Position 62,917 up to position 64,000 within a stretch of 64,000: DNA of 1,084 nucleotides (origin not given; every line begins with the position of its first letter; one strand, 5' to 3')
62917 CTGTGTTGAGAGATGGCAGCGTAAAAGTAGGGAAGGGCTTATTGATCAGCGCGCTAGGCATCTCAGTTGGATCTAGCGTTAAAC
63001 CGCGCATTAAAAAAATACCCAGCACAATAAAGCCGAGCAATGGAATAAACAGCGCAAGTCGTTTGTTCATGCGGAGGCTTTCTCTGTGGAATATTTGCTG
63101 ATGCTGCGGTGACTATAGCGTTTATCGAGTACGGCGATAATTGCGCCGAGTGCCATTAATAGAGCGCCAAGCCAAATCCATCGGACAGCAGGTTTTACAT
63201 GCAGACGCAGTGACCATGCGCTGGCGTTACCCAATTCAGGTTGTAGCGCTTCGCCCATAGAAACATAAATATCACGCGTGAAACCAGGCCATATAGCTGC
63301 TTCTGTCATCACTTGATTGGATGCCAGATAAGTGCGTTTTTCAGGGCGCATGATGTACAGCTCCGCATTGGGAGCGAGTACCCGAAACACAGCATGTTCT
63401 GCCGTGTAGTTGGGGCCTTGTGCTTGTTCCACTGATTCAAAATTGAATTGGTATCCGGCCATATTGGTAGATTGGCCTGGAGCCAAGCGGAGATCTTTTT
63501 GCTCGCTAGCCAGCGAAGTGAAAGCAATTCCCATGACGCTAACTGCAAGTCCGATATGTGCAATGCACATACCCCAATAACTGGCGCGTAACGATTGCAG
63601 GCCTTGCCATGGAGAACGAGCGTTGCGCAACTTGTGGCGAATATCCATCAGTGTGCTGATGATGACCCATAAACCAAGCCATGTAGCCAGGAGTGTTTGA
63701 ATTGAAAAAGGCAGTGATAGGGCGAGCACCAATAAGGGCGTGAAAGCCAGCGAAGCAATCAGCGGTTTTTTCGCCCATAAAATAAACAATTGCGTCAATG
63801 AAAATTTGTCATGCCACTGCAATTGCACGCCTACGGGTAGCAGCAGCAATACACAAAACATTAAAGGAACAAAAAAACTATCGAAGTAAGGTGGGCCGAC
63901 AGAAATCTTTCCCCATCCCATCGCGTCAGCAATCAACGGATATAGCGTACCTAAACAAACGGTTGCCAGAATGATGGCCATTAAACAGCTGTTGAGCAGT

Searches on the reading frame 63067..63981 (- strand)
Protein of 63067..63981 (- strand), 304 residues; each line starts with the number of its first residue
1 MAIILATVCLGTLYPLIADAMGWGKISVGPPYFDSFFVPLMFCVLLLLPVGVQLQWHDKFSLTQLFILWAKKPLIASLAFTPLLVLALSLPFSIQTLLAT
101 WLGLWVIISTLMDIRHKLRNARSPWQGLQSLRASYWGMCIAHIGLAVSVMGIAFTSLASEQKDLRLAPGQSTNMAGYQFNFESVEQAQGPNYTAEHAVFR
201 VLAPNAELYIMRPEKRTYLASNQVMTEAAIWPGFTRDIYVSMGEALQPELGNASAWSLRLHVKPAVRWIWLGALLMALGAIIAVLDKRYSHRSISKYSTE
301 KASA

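Call 41: search_protein_families(library=pfam, proteins=[window:63067-63981:-], max_evalue=0.00001)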
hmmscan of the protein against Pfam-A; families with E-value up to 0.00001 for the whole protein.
window:63067-63981:- (304 aa): 1 family
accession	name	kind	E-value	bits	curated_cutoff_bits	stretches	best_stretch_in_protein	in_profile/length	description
PF16327.10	CcmF_C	-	1e-90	304.7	28.7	1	2-287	45-323/323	Cytochrome c-type biogenesis protein CcmF C-terminal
